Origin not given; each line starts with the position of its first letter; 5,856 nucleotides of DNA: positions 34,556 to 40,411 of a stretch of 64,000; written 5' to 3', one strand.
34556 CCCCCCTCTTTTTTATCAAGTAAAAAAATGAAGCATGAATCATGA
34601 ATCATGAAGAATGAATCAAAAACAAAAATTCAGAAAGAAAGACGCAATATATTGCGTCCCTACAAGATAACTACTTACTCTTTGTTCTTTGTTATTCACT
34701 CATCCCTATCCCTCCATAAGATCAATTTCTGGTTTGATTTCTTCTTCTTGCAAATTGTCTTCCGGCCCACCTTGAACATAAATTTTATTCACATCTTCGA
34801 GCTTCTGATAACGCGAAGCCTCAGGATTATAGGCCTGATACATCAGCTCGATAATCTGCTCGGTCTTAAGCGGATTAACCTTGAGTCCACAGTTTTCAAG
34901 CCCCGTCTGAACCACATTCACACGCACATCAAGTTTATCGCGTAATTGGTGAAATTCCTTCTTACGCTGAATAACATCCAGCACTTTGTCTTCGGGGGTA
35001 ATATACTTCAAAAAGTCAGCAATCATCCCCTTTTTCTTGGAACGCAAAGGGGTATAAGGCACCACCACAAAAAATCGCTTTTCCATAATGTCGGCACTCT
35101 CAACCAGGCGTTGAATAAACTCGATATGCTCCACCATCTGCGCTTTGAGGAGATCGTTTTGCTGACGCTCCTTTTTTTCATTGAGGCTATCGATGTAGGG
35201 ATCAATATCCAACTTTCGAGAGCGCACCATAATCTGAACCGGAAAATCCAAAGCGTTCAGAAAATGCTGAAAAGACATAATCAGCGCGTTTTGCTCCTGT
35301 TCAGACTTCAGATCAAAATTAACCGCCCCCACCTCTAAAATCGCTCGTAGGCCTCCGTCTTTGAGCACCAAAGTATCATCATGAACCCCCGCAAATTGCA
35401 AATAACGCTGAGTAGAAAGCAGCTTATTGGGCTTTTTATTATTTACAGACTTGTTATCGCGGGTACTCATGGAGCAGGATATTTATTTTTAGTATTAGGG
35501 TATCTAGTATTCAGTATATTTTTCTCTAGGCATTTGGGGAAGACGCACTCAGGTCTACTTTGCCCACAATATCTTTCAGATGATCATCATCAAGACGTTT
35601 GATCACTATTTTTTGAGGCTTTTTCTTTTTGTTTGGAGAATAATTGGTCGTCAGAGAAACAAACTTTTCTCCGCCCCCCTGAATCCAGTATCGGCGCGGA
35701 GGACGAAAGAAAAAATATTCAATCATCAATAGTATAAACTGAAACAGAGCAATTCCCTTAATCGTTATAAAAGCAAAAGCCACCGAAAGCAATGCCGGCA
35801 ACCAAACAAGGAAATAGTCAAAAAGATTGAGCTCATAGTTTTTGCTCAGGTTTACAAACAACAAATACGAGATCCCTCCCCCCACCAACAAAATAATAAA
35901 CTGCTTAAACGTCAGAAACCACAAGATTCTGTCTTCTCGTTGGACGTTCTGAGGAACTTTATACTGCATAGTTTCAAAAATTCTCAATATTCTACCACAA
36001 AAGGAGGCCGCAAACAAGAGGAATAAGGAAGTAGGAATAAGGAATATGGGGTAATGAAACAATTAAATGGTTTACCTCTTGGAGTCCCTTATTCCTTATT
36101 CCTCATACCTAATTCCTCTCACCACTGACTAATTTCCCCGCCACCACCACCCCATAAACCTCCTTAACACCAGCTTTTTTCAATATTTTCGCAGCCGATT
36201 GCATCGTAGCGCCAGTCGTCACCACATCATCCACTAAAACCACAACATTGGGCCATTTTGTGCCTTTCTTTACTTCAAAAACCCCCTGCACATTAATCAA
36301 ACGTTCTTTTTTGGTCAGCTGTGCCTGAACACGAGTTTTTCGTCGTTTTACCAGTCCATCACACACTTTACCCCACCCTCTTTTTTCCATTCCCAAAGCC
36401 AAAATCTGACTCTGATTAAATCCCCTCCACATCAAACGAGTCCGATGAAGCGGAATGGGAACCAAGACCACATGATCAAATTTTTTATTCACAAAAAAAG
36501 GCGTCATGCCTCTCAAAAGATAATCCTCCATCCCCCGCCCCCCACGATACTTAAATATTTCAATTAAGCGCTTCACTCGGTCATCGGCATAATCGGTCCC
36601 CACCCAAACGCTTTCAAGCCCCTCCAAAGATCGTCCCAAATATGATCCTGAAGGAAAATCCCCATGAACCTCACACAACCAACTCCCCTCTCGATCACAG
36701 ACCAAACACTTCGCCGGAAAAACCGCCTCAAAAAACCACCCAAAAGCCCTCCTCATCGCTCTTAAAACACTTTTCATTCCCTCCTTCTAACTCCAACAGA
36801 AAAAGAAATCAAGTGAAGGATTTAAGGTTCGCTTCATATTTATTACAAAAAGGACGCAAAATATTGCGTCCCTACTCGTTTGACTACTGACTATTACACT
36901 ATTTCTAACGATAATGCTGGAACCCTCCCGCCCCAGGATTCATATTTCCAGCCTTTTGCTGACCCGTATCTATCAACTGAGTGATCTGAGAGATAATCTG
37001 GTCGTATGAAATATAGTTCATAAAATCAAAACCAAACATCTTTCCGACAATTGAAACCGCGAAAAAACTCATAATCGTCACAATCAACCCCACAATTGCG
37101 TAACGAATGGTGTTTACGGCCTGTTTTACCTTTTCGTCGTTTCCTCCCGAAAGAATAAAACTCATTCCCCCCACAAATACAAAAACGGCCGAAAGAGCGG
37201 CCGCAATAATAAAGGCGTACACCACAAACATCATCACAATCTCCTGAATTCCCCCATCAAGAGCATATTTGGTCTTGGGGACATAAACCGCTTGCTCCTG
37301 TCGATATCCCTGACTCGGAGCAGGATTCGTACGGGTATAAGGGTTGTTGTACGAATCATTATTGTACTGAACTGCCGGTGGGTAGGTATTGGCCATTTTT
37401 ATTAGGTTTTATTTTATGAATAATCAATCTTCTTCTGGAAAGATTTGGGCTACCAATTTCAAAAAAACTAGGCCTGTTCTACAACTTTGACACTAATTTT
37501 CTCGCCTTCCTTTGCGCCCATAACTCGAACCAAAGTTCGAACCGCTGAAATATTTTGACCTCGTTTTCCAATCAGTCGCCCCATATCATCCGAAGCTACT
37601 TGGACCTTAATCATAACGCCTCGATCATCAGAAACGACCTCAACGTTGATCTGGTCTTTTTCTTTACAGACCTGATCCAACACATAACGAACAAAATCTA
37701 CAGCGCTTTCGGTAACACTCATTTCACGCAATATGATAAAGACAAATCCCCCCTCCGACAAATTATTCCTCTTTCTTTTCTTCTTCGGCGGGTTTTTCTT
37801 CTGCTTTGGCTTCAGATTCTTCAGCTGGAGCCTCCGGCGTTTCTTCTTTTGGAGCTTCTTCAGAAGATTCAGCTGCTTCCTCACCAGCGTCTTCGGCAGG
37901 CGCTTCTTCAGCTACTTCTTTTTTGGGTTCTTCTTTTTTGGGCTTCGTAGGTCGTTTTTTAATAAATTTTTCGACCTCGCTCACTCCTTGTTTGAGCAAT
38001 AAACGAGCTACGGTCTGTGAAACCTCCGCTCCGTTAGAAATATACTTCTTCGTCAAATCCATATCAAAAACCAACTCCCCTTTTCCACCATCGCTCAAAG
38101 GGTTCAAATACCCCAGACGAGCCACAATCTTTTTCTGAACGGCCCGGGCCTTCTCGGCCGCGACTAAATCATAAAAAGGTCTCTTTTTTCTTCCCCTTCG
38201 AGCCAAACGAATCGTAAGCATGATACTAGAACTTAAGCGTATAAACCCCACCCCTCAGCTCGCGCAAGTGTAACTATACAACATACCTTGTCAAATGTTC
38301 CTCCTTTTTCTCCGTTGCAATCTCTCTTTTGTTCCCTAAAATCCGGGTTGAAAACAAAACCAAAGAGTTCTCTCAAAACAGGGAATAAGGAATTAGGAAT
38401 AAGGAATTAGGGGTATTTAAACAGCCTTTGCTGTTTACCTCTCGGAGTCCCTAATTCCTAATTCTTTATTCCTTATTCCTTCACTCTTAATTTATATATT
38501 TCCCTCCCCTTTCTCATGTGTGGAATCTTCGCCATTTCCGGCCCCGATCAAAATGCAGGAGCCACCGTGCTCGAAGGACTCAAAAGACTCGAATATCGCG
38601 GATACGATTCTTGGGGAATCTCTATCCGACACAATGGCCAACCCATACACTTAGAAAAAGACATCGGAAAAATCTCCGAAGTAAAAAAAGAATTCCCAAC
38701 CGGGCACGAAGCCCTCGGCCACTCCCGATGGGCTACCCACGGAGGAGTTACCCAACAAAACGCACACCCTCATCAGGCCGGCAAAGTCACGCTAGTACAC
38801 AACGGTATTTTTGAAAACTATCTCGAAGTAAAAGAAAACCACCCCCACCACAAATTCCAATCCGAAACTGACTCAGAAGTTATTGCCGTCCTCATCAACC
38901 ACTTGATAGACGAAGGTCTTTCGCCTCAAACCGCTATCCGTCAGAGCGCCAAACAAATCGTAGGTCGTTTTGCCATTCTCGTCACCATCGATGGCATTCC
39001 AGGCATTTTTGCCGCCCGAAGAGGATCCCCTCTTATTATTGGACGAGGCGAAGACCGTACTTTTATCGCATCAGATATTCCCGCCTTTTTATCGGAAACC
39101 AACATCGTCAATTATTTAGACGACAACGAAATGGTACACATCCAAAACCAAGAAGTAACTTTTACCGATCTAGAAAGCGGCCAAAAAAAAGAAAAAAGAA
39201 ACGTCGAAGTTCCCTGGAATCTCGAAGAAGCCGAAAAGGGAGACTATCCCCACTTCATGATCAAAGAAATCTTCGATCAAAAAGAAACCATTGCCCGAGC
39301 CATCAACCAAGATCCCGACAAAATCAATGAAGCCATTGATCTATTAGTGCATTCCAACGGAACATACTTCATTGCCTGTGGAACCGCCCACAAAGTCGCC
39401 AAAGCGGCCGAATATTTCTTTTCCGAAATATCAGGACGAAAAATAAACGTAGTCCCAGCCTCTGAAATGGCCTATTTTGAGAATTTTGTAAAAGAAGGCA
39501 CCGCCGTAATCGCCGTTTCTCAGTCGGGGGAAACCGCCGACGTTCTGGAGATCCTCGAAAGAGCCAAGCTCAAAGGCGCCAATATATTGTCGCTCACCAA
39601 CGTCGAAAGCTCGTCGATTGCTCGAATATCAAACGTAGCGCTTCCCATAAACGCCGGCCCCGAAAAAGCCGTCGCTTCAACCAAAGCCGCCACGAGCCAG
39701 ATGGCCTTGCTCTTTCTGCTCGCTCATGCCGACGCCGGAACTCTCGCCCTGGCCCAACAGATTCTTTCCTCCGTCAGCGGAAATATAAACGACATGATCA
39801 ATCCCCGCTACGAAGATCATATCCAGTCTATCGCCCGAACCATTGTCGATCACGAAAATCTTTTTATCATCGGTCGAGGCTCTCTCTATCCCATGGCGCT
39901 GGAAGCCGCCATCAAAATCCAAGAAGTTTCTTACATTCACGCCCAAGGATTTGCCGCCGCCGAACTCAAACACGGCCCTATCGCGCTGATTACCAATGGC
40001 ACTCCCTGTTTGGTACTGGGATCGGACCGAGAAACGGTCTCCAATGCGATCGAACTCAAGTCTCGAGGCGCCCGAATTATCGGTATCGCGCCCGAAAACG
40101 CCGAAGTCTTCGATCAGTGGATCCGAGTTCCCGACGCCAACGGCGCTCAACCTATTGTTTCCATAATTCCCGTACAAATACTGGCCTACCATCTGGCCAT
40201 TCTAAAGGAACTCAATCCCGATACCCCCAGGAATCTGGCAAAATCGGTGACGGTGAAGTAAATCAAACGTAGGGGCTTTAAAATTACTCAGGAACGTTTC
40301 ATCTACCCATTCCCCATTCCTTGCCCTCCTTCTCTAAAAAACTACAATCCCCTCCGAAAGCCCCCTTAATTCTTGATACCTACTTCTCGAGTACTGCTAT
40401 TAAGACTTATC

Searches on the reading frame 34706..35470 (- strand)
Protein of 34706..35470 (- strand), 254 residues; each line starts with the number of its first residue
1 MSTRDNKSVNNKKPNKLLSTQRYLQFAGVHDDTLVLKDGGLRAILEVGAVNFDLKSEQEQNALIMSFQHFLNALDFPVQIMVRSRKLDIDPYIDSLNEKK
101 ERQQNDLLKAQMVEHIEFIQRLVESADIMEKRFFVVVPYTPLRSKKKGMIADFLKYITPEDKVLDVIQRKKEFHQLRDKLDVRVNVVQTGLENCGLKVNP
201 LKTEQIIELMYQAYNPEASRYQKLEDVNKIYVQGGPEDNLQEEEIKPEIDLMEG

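Call 4: search_protein_families(library=pfam, proteins=[window:34706-35470:-], max_evalue=0.1)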
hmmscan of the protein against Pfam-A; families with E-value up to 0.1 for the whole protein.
window:34706-35470:- (254 aa): 1 family
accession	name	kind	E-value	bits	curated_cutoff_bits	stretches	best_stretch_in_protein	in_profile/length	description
PF11130.14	TraC_F_IV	-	0.036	13.5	28.1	0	167-226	133-182/375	TraC protein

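Call 11: search_protein_families(library=ncbifam, proteins=[window:34706-35470:-], max_evalue=0.1)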
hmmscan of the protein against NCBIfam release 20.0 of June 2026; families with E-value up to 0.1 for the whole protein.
window:34706-35470:- (254 aa): 5 families
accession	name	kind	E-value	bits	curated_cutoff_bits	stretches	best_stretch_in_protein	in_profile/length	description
NF045975.1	VirB4_plasma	equivalog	1.9e-10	39.1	590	2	18-137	102-233/894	Mbov_0397 family ICE element conjugal transfer ATPase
NF041427.1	TrsD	subfamily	1.9e-09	37.7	200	1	26-138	21-143/201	TrsD/TraD family conjugative transfer protein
TIGR00929.1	VirB4_CagE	subfamily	9.6e-06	24.1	643.1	1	29-198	18-170/792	VirB4 family type IV secretion/conjugal transfer ATPase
NF010427.0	PRK13853.1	equivalog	0.0067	14.3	957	1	19-81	11-75/789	type IV secretion system protein VirB4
NF042935.1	SCO6880_fam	subfamily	0.019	13.9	60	1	173-220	244-292/477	SCO6880 family protein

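Call 12: search_protein_families(library=phrogs, proteins=[window:34706-35470:-], max_evalue=0.1)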
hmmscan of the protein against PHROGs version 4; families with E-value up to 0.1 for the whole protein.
window:34706-35470:- (254 aa): 2 families
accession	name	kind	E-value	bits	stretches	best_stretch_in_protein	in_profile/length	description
phrog_2666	-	head and packaging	8.5e-08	32.3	1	38-154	5-105/555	terminase large subunit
phrog_9014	-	moron, auxiliary metabolic gene and host takeover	0.074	14.3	0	88-124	15-46/52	Gp5.9-like inihibitor of recBCD nuclease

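Call 33: find_homologous_proteins(query=window:34706-35470:-, max_evalue=0.001)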
Query window:34706-35470:- (254 aa): 1030 proteins with E <= 0.001 among 1453 candidates; the best 120 are listed.
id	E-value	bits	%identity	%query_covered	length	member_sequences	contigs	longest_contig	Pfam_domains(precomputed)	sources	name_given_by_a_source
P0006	3.5e-160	549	100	100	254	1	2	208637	PF26593.2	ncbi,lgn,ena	-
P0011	1.6e-96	340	63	96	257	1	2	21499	PF26593.2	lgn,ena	-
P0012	1.4e-94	334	62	98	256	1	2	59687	PF26593.2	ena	-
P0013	1.5e-92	327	64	93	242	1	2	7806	PF26593.2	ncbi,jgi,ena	-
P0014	1.6e-91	324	61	96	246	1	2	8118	PF26593.2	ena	-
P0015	8.1e-91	322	64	93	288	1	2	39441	PF26593.2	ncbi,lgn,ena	-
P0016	1.7e-90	321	63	94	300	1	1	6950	PF26593.2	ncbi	-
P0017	2.9e-89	317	60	94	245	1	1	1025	PF26593.2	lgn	-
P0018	3.5e-89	316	63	94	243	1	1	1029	PF26593.2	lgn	-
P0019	1.3e-88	315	62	93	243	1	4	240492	PF26593.2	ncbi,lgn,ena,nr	ncbi:hypothetical protein KAI58_02180 [Candidatus Gracilibacteria bacterium]|nr:hypothetical protein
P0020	3.1e-88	313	62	89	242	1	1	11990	PF26593.2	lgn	-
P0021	6.9e-88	312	59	96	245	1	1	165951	PF26593.2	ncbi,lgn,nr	ncbi:hypothetical protein K9L27_00065 [Candidatus Gracilibacteria bacterium]|nr:hypothetical protein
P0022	8.6e-88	312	61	90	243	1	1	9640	PF26593.2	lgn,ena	-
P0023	1.8e-87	311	60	93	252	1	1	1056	PF26593.2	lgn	-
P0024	2.1e-87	311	62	89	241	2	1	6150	PF26593.2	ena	-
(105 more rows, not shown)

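Call 34: find_encoding_contigs(protein=P0012, flank=10000, max_places=2)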
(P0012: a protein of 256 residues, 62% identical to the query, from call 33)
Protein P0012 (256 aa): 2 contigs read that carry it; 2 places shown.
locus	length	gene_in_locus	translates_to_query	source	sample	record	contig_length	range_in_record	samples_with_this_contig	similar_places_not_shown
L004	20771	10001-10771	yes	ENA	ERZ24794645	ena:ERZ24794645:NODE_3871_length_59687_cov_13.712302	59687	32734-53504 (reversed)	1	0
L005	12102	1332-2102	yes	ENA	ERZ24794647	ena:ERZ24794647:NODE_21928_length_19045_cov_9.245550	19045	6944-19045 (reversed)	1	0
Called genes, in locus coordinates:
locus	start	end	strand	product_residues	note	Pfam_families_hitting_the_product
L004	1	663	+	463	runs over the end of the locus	PF04294:VanW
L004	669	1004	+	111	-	PF00708:Acylphosphatase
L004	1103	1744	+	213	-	-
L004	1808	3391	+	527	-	PF25917:BSH_RND (faint), PF25973:BSH_CzcB (faint), PF25990:Beta-barrel_YknX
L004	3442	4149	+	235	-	PF00005:ABC_tran, PF02463:SMC_N (weak), PF13304:AAA_21 (faint)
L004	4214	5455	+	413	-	PF12704:MacB_PCD, PF02687:FtsX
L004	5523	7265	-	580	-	PF13230:GATase_4 (weak), PF13522:GATase_6, PF13537:GATase_7, PF13580:SIS_2 (faint), PF01380:SIS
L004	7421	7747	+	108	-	PF00886:Ribosomal_S16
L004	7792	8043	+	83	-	PF13083:KH_KhpA-B, PF07650:KH_2 (weak)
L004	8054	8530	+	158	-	PF18895:T4SS_pilin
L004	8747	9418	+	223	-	PF00156:Pribosyltran (weak)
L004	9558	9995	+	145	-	PF12666:PrgI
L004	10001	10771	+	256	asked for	PF26593:TraC-like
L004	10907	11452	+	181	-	-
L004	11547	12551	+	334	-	PF13310:Virulence_RhuM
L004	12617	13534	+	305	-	PF01464:SLT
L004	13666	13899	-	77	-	PF01936:NYN (weak)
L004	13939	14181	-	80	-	-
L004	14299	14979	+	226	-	-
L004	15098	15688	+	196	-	PF04542:Sigma70_r2, PF08281:Sigma70_r4_2, PF04545:Sigma70_r4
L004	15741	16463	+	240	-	-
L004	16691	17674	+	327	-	PF05013:FGase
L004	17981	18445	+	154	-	-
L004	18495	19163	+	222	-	-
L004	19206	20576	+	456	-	PF04107:GCS2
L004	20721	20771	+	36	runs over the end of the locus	-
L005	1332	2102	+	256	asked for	PF26593:TraC-like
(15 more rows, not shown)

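Call 35: find_encoding_contigs(protein=P0011, flank=10000, max_places=2)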
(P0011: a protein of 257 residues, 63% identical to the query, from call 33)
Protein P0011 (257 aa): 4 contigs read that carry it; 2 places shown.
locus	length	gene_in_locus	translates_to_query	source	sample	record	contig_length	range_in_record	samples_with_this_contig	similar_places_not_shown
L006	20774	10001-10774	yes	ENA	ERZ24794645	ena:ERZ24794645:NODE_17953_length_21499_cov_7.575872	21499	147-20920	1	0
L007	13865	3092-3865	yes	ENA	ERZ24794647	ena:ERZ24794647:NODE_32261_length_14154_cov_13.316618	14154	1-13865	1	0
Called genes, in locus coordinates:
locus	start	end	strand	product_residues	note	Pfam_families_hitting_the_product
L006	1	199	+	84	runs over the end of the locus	PF16367:RRM_7 (weak), PF00076:RRM_1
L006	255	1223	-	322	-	PF02618:YceG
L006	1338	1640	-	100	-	PF02575:YbaB_DNA_bd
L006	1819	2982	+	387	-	-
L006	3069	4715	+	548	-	-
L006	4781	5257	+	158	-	-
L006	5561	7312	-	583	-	PF13230:GATase_4 (weak), PF13522:GATase_6, PF13537:GATase_7, PF01380:SIS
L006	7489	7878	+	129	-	PF00886:Ribosomal_S16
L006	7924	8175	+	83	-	PF13083:KH_KhpA-B, PF07650:KH_2 (weak)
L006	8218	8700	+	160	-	PF18895:T4SS_pilin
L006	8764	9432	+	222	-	PF00156:Pribosyltran (weak)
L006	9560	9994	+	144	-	PF12666:PrgI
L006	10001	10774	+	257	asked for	PF26593:TraC-like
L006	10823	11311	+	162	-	-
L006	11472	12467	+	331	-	PF13310:Virulence_RhuM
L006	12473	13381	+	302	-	PF01464:SLT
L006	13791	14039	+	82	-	-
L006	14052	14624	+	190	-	PF01351:RNase_HII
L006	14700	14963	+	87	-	PF07883:Cupin_2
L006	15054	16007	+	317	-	PF05013:FGase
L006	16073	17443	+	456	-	PF04107:GCS2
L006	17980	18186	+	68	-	PF03831:YjdM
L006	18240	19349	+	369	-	PF01699:Na_Ca_ex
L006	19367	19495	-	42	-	-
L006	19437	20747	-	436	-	PF00270:DEAD, PF04851:ResIII (weak), PF00271:Helicase_C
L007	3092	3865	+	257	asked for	PF26593:TraC-like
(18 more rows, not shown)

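Call 36: find_encoding_contigs(protein=P0015, flank=10000, max_places=2)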
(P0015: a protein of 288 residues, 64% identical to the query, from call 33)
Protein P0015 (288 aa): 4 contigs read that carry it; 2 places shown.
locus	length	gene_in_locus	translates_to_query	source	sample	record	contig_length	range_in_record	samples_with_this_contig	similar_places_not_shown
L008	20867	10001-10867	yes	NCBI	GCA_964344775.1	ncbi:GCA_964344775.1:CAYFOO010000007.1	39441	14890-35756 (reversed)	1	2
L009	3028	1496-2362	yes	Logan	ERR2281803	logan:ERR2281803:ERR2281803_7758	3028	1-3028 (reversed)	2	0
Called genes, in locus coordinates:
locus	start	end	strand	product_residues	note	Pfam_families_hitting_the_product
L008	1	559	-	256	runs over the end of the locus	PF00398:RrnaAD, PF05175:MTS (weak), PF13649:Methyltransf_25 (weak)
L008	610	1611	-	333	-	PF00953:Glycos_transf_4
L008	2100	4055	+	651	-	PF00753:Lactamase_B, PF12706:Lactamase_B_2, PF22505:RNase_J_b_CASP, PF07521:RMMBL (weak), PF17770:RNase_J_C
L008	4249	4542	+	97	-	-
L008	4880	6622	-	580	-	PF13522:GATase_6, PF13537:GATase_7, PF13580:SIS_2 (faint), PF01380:SIS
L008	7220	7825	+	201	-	-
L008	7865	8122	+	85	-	PF13083:KH_KhpA-B, PF07650:KH_2 (weak), PF26594:KH_NusA_2nd (faint)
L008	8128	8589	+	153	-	PF18895:T4SS_pilin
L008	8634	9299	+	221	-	PF00156:Pribosyltran (weak)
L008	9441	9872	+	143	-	PF12666:PrgI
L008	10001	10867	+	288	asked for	PF26593:TraC-like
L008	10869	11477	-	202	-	PF01726:LexA_DNA_bind, PF00717:Peptidase_S24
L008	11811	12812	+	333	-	PF00154:RecA_N, PF06745:ATPase (weak), PF08423:Rad51, PF13481:AAA_25 (faint), PF27531:MT3502_N (weak), PF01637:ATPase_2 (weak), PF21096:RecA_C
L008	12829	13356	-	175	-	-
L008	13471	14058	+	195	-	PF00081:Sod_Fe_N, PF02777:Sod_Fe_C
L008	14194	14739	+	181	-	PF00694:Aconitase_C, PF27512:LeuD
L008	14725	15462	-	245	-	PF00290:Trp_syntA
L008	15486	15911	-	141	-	PF05635:23S_rRNA_IVP, PF22296:bAvd (weak)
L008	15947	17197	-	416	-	PF00291:PALP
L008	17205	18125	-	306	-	-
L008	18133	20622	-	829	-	PF02885:Glycos_trans_3N (weak), PF00591:Glycos_transf_3, PF00218:IGPS, PF00697:PRAI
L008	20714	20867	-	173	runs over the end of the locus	PF01936:NYN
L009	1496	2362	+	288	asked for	PF26593:TraC-like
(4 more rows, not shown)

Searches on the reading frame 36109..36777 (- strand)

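Call 9: search_protein_families(library=pfam, proteins=[window:36109-36777:-], max_evalue=0.01)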
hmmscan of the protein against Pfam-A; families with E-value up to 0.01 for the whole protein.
window:36109-36777:- (222 aa): 3 families
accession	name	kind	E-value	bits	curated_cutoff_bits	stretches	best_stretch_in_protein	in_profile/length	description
PF00156.33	Pribosyltran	-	3.7e-08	33.3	26.3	1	178-217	89-128/158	Phosphoribosyl transferase domain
PF14681.12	UPRTase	-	0.003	17.5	27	1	177-207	121-151/206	Uracil phosphoribosyltransferase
PF15609.12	PRTase_2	-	0.0053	16.7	28.8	1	176-211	119-154/188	Phosphoribosyl transferase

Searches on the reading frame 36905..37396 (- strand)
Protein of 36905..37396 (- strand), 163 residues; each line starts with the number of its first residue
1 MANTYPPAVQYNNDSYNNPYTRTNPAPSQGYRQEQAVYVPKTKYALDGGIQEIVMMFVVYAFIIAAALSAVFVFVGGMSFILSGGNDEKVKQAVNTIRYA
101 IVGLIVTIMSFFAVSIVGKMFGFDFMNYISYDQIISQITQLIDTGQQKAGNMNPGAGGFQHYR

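Call 9: search_protein_families(library=pfam, proteins=[window:36905-37396:-], max_evalue=0.01)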
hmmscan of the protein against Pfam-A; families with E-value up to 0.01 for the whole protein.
window:36905-37396:- (163 aa): 3 families
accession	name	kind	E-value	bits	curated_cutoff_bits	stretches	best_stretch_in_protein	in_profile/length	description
PF18895.5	T4SS_pilin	-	2.2e-07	31.3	26.6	1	47-108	2-62/71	Type IV secretion system pilin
PF06687.17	SUR7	-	0.0031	17.6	29.6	1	53-117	104-156/201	SUR7/PalI family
PF09933.14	DUF2165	-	0.0042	17.6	24.9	1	51-122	55-127/157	Predicted small integral membrane protein (DUF2165)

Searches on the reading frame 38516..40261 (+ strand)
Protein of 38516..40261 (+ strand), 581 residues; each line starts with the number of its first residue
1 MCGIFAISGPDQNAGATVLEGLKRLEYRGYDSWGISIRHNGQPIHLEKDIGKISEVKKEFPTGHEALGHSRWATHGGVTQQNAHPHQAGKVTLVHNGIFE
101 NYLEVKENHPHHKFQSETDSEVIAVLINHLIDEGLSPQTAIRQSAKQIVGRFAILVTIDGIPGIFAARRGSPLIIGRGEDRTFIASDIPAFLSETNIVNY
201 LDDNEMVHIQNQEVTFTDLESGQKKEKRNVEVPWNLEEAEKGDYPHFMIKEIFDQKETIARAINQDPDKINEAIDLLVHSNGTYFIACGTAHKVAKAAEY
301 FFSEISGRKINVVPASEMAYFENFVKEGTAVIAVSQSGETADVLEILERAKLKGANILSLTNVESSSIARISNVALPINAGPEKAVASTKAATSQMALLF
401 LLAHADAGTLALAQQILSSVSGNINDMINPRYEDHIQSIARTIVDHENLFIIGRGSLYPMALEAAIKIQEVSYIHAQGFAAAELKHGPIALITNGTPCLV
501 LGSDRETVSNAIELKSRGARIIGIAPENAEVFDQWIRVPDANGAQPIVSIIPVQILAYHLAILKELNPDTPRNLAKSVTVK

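Call 9: search_protein_families(library=pfam, proteins=[window:38516-40261:+], max_evalue=0.01)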
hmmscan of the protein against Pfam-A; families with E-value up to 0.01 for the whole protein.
window:38516-40261:+ (581 aa): 5 families
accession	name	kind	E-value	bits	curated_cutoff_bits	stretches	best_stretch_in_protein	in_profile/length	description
PF01380.27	SIS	-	7.3e-44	149.2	25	2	277-405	2-131/131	SIS domain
PF13522.11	GATase_6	-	4.8e-12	46.5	27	1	63-130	10-80/130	Glutamine amidotransferase domain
PF13537.11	GATase_7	-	6.7e-09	36.2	25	1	84-192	17-122/123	Glutamine amidotransferase domain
PF13580.11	SIS_2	-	3.7e-07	30.7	27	0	257-322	8-75/138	SIS domain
PF13230.11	GATase_4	-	0.0016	17.9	23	1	53-132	60-143/272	Glutamine amidotransferases class-II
